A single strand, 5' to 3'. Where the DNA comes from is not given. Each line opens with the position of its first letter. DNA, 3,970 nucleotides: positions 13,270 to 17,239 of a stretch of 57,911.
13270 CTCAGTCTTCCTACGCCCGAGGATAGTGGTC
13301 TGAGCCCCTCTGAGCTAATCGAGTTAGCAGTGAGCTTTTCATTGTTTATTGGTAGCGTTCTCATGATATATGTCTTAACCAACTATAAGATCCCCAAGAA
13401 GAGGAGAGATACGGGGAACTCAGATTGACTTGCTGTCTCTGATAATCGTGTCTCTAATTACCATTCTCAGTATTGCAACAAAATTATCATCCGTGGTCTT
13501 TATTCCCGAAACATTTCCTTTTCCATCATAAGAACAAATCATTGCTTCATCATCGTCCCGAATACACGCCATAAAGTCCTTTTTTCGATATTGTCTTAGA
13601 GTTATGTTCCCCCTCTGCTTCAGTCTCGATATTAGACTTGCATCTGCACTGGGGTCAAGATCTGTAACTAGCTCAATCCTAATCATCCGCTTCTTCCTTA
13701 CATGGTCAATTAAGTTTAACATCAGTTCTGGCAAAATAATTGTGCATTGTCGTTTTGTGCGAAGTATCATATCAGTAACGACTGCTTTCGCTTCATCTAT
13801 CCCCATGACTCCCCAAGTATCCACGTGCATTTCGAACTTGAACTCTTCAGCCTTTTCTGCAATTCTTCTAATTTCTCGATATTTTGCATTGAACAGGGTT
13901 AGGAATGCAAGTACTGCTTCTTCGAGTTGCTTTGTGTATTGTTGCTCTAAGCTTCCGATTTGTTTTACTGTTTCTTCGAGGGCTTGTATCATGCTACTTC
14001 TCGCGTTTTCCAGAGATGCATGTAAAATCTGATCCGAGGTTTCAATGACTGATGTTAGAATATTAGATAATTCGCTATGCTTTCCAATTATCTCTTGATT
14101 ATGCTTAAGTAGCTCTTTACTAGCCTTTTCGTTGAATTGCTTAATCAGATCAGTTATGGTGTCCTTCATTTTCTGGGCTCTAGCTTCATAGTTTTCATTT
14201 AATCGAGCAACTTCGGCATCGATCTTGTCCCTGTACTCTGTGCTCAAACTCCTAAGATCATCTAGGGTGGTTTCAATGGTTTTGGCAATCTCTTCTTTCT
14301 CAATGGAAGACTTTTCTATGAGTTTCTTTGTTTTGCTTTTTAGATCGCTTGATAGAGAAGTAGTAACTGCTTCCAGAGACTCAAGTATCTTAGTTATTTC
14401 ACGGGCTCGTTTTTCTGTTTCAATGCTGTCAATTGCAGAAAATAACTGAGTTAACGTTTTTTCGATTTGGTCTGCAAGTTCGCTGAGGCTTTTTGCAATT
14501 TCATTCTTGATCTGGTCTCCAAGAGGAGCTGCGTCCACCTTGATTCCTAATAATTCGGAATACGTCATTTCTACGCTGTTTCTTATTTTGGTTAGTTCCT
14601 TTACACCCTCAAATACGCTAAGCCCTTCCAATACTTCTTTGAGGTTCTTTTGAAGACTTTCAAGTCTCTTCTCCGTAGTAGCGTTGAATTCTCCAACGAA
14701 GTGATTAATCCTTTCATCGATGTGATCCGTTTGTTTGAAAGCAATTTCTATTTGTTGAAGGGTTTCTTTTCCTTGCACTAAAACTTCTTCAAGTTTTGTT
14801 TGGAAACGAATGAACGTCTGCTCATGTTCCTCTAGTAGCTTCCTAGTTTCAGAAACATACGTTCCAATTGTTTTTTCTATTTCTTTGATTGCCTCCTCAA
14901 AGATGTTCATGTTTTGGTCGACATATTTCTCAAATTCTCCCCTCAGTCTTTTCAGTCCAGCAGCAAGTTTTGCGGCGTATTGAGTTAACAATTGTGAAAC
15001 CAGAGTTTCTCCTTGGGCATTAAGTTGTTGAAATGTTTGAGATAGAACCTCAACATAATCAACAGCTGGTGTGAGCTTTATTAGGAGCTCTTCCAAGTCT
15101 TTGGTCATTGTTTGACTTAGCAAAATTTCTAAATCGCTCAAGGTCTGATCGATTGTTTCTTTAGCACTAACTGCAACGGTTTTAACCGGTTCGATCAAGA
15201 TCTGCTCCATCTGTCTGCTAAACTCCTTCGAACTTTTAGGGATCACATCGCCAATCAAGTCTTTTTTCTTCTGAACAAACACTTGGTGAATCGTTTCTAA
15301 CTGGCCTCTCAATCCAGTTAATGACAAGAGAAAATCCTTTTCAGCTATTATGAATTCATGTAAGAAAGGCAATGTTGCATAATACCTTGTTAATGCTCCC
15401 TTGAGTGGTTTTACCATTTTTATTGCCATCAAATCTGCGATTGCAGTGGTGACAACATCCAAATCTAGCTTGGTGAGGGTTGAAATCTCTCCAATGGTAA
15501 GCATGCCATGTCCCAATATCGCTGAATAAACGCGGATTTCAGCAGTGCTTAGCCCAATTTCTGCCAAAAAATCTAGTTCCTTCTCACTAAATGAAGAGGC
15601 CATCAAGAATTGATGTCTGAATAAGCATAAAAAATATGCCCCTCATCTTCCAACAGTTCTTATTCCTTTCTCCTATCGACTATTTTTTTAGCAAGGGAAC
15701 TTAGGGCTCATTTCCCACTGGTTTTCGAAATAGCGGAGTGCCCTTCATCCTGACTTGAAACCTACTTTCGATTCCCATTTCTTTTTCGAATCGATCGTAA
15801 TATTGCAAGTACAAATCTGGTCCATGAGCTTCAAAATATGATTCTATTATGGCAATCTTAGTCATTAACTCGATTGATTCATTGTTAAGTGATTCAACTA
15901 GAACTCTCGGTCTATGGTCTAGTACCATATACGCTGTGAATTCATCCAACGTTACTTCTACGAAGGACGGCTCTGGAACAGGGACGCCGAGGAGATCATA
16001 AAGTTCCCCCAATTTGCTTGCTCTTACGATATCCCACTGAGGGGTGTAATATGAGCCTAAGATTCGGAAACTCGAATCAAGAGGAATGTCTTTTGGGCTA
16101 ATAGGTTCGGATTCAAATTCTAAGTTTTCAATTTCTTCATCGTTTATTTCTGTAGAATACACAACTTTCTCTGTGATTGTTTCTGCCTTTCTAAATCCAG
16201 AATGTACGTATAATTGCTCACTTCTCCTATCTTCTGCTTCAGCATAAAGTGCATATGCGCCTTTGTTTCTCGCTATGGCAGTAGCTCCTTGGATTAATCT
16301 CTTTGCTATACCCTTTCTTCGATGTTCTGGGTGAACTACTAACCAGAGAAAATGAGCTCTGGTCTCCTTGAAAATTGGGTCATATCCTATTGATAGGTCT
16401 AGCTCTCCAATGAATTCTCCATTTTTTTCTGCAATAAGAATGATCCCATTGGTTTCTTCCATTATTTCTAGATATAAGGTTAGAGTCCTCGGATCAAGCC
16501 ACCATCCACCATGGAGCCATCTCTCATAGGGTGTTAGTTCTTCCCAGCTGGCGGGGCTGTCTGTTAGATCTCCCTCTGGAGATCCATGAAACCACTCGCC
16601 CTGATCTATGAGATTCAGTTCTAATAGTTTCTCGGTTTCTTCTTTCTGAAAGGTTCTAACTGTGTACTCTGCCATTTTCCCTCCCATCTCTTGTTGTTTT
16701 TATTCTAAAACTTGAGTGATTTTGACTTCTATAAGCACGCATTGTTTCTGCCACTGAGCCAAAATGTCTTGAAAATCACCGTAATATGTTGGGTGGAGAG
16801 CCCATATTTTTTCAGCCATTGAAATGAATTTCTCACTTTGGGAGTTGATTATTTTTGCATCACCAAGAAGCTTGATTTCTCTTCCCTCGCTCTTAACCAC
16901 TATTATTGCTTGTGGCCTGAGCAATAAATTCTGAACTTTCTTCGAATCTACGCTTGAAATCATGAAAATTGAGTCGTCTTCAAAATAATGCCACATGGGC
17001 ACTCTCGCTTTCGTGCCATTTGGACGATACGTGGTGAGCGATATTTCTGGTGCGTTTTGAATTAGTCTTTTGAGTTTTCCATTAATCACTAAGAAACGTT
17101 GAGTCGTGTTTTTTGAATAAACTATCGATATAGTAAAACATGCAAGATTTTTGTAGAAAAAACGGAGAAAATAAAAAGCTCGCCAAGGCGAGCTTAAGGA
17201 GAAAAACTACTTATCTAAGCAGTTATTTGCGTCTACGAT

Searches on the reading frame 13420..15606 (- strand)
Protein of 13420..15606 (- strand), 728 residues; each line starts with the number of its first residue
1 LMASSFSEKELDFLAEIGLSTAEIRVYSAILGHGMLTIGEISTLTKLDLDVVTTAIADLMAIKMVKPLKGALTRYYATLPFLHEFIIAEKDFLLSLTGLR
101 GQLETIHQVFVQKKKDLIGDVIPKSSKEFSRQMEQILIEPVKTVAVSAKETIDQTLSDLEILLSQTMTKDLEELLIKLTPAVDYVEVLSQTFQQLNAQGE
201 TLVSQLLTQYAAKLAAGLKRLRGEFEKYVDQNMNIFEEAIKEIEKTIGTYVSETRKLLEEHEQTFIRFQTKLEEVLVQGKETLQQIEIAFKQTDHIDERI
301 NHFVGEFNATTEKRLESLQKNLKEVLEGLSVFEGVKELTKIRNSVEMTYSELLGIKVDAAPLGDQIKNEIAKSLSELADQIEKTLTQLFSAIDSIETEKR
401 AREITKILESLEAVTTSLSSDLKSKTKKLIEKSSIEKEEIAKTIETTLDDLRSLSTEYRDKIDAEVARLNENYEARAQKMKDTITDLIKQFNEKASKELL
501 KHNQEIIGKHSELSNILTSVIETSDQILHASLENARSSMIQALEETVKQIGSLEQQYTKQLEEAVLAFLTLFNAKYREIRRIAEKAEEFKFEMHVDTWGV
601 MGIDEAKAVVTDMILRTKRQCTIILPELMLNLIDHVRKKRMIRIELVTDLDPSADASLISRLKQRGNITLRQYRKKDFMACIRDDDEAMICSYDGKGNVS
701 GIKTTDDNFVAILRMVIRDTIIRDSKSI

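Call 47: search_protein_families(library=pfam, proteins=[window:13420-15606:-], max_evalue=0.00001)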
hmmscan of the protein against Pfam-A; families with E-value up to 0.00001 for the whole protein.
window:13420-15606:- (728 aa): 2 families
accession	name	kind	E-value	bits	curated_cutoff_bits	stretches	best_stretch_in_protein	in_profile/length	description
PF01442.23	Apolipoprotein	-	7e-14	52.4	90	1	361-517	22-185/190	Apolipoprotein A1/A4/E domain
PF01978.25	TrmB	-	6.3e-06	26.4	25.6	0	14-78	1-65/68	Sugar-specific transcriptional regulator TrmB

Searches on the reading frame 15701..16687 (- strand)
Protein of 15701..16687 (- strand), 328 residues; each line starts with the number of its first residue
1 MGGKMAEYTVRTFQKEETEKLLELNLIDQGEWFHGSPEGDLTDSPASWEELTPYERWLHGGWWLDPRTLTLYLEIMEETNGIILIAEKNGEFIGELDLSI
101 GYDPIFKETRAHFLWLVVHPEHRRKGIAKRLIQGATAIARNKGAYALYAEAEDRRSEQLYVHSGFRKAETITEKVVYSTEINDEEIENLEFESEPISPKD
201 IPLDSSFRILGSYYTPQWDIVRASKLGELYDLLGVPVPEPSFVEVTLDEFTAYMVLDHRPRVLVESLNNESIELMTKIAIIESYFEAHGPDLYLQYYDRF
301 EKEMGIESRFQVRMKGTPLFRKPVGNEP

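Call 58: search_protein_families(library=pfam, proteins=[window:15701-16687:-], max_evalue=0.0001)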
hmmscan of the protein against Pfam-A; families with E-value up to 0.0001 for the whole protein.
window:15701-16687:- (328 aa): 4 families
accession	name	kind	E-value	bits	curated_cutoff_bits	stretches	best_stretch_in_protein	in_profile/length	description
PF00583.31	Acetyltransf_1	-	4.5e-16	59.6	20.7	1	55-165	14-116/116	Acetyltransferase (GNAT) family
PF13508.13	Acetyltransf_7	-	4.7e-12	46.6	27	1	80-166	2-83/84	Acetyltransferase (GNAT) domain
PF13673.13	Acetyltransf_10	-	1.5e-07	31.9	23.6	1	80-173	30-115/128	Acetyltransferase (GNAT) domain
PF08445.16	FR47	-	3.5e-07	30.5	22.1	1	112-169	23-81/86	FR47-like protein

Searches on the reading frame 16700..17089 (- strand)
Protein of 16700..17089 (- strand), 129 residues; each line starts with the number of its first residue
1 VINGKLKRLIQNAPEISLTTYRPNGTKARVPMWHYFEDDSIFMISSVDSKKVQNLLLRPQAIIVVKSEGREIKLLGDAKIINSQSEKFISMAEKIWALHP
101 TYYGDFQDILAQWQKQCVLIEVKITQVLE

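Call 58: search_protein_families(library=pfam, proteins=[window:16700-17089:-], max_evalue=0.0001)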
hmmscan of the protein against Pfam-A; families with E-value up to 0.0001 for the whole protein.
window:16700-17089:- (129 aa): 1 family
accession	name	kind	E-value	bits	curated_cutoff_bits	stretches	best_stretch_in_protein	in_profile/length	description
PF01243.27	PNPOx_N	-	2e-07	31.8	28.1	1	4-127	3-116/120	Pyridoxamine 5'-phosphate oxidase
